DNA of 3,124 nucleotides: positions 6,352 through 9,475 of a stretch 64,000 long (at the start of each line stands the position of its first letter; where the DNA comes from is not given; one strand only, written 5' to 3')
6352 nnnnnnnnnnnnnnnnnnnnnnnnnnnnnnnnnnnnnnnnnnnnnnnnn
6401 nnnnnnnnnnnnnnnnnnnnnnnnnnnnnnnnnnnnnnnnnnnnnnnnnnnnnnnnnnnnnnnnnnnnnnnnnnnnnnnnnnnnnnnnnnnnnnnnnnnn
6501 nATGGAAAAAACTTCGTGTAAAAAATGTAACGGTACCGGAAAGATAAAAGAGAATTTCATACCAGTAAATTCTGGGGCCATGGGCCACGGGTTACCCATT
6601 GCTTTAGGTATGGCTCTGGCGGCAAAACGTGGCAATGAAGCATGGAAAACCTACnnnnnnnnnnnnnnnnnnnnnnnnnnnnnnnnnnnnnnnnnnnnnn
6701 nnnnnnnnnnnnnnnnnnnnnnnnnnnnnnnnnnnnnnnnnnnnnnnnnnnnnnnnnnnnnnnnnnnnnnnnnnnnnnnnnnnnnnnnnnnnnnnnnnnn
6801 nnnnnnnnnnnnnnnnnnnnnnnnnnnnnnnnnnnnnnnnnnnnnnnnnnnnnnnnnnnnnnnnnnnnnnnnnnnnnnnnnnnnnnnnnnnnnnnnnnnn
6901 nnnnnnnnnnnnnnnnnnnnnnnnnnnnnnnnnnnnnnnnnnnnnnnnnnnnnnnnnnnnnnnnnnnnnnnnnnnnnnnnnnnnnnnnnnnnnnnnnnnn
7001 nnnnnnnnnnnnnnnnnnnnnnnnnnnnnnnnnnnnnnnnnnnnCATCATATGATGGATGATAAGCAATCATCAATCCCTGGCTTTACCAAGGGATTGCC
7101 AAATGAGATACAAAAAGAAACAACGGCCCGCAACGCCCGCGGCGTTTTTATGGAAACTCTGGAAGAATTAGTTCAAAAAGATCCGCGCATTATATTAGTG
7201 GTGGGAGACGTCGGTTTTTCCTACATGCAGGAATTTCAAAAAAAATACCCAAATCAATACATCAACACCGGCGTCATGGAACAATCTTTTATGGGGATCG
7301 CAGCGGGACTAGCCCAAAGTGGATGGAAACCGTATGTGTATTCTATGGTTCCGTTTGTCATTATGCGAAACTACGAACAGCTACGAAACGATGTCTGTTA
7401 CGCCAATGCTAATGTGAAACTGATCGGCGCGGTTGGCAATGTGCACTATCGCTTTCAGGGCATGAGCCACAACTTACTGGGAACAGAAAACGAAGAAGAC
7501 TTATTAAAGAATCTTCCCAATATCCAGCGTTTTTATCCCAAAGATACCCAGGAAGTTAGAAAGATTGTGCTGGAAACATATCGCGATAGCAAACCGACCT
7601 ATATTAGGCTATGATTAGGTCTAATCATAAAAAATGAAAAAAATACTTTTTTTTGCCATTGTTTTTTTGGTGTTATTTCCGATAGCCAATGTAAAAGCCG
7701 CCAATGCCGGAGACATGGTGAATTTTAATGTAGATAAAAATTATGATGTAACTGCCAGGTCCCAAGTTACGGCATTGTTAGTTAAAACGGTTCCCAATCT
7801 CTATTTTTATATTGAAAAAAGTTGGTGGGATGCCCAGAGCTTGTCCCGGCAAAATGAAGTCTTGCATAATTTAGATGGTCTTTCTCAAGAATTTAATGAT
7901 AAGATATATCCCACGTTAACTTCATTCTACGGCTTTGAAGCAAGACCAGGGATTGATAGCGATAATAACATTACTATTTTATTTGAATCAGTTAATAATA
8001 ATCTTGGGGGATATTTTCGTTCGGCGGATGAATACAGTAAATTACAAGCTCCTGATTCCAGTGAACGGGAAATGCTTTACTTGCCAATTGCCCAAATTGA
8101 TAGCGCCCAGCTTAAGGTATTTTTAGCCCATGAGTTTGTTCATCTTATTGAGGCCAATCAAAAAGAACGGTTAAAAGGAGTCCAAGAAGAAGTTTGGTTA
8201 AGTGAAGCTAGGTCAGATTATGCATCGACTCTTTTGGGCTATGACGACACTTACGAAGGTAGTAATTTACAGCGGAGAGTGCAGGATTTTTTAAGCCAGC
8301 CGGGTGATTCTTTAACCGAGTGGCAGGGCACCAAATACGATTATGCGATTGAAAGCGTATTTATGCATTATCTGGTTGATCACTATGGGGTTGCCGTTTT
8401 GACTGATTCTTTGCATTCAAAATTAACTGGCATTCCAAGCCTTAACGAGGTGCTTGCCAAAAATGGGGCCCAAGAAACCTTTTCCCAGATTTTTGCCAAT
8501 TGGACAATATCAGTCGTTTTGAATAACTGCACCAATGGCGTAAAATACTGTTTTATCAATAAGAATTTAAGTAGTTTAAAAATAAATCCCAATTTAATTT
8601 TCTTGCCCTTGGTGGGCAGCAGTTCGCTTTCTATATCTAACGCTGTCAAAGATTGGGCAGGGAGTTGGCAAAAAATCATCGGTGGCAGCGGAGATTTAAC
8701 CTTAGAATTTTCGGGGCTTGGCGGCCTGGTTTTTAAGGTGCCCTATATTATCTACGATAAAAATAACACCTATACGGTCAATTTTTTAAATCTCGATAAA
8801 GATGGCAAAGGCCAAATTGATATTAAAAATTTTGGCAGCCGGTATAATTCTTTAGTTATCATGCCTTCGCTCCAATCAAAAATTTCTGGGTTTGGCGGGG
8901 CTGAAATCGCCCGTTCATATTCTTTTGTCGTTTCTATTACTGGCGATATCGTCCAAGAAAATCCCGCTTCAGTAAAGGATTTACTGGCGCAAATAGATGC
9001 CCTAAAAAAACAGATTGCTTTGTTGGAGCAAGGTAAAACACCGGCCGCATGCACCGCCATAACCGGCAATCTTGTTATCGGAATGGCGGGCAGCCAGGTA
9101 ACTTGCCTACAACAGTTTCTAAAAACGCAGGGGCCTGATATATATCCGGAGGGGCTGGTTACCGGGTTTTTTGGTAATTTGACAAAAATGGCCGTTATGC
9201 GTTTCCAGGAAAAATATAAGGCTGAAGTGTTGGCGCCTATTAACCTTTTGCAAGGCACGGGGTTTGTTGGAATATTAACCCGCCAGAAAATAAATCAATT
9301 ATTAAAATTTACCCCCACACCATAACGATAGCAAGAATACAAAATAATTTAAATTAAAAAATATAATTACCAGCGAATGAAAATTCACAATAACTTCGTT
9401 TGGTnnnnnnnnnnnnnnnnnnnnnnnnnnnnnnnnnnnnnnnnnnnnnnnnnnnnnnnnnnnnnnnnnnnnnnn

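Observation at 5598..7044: Transketolase N-subunit gene split in two by a free-standing HNH endonuclease, with a CxxCxGxG motif at each broken end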

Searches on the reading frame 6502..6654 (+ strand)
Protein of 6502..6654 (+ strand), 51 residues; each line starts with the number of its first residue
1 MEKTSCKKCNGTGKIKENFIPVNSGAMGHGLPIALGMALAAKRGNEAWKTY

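Call 77: search_protein_representatives(protein=window:6502-6654:+)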
Query: 51 residues. Proteins with E-value up to 0.001 (for the whole library): 7; up to 1e-10: 0; up to 1e-30: 0. The best 7 are listed.
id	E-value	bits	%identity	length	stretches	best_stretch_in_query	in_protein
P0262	6.8e-08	48.1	42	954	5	9-37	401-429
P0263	2.2e-07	46.5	55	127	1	1-47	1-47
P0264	8.6e-07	44.7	51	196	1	3-47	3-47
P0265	9.6e-07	44.5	67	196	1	4-51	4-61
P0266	1.9e-05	40.5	63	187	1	17-51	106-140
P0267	3.5e-04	36.5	65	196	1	21-51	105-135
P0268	6.5e-04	35.7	68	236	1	21-51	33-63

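Call 79: find_encoding_contigs(protein=P0264, flank=3000, max_places=2)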
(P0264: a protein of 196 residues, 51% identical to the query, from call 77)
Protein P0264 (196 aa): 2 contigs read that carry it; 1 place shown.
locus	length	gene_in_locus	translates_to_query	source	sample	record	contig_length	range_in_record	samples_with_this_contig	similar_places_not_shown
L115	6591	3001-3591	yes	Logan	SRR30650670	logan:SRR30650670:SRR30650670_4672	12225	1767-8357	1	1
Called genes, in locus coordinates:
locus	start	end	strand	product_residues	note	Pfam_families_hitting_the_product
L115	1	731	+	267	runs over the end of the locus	PF13482:RNase_H_2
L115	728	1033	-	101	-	-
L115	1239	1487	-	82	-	-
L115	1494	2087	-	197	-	PF01551:Peptidase_M23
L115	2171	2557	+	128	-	PF00456:Transketolase_N (weak)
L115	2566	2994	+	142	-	-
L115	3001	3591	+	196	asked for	PF00456:Transketolase_N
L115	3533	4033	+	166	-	PF02779:Transket_pyr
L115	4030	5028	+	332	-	PF00155:Aminotran_1_2 (weak), PF01041:DegT_DnrJ_EryC1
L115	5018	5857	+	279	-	PF00106:adh_short (weak), PF01073:3Beta_HSD, PF01370:Epimerase, PF02719:Polysacc_synt_2, PF04321:RmlD_sub_bind, PF16363:GDP_Man_Dehyd, PF07993:NAD_binding_4 (weak)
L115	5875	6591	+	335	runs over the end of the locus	-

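Call 80: find_encoding_contigs(protein=P0265, flank=3000, max_places=2)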
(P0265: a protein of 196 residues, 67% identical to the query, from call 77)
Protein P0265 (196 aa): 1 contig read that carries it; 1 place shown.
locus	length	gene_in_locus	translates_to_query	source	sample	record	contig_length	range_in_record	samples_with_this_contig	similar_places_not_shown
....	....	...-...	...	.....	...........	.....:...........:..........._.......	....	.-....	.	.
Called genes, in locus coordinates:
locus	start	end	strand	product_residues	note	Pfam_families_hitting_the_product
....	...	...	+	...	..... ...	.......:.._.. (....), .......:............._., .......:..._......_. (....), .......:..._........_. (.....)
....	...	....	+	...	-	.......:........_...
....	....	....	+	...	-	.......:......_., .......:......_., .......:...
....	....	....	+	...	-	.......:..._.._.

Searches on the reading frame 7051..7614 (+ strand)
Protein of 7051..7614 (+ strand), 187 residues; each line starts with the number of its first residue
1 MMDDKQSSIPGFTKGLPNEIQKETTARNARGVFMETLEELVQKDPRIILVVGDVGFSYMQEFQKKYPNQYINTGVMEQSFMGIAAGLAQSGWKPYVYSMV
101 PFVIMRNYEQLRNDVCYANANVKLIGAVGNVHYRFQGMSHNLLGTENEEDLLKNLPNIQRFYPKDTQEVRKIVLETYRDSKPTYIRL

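Call 3: search_protein_families(library=pfam, proteins=[window:7051-7614:+], max_evalue=0.01)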
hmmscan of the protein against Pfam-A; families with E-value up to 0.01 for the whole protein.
window:7051-7614:+ (187 aa): 1 family
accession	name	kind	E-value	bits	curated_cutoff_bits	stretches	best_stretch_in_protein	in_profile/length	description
PF02779.29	Transket_pyr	-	7.5e-23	81.5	27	1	29-187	5-167/174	Transketolase, pyrimidine binding domain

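Call 60: search_protein_families(library=ncbifam, proteins=[window:7051-7611:+], max_evalue=0.001)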
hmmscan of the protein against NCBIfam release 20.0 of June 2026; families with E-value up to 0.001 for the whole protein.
window:7051-7611:+ (187 aa): 6 families
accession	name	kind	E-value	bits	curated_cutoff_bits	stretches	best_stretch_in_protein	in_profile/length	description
NF004559.0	PRK05899.2-5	equivalog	2.4e-19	69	488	1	24-186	315-473/627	transketolase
TIGR00204.1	dxs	equivalog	2.7e-18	65.8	465.95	1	25-185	308-465/616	1-deoxy-D-xylulose-5-phosphate synthase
NF008968.0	PRK12315.1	subfamily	3.9e-17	61.7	510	1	22-174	274-421/582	1-deoxy-D-xylulose-5-phosphate synthase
NF003933.0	PRK05444.2-2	equivalog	5.1e-17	61.6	395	1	19-186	284-449/606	1-deoxy-D-xylulose-5-phosphate synthase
NF004556.0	PRK05899.2-2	equivalog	8.3e-05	21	575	1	23-126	318-427/639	transketolase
NF006667.0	PRK09212.1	subfamily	0.00031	19.7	321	1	30-114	7-97/327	pyruvate dehydrogenase complex E1 component subunit beta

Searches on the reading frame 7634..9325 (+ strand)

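Call 3: search_protein_families(library=pfam, proteins=[window:7634-9325:+], max_evalue=0.01)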
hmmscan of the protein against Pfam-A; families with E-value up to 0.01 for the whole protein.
window:7634-9325:+ (563 aa): 1 family
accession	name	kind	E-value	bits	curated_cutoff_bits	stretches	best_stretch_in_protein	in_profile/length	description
PF01471.23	PG_binding_1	-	3.9e-06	27.4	23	1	486-529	2-42/57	Putative peptidoglycan binding domain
